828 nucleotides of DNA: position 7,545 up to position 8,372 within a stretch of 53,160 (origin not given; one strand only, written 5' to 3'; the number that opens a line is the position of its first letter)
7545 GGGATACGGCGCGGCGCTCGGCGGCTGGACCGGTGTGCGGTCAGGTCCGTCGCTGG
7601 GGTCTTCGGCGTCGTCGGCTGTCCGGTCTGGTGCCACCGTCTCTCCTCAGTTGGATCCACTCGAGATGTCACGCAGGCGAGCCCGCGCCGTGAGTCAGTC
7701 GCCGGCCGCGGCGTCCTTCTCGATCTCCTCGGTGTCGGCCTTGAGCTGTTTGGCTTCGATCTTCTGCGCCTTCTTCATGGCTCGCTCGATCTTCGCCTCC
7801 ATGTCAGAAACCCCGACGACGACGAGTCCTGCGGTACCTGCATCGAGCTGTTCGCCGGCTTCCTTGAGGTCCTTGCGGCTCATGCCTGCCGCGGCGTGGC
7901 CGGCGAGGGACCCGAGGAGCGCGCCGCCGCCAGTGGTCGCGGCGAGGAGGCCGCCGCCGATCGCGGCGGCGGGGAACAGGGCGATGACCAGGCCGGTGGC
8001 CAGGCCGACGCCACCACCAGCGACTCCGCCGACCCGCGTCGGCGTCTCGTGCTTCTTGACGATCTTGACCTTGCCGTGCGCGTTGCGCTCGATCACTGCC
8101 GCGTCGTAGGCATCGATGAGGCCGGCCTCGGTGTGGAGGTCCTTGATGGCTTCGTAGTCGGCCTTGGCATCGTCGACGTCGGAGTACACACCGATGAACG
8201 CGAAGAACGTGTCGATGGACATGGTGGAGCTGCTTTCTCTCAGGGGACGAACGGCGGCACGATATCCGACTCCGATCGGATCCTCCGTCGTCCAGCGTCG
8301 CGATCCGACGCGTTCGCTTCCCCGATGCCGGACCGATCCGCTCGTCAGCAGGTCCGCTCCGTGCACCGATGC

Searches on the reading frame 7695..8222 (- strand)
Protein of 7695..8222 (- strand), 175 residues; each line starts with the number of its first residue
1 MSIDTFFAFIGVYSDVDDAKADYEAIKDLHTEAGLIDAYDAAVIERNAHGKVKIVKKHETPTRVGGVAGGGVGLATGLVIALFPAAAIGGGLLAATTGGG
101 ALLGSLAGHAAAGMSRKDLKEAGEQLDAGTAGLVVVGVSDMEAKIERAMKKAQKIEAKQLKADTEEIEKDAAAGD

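Call 52: search_protein_families(library=pfam, proteins=[window:7695-8222:-])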
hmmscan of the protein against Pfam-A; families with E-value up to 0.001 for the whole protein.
window:7695-8222:- (175 aa): 1 family
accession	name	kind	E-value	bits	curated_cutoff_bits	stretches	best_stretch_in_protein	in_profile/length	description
PF06897.17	DUF1269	-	1.3e-05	25.8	26.9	1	68-166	3-93/100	Protein of unknown function (DUF1269)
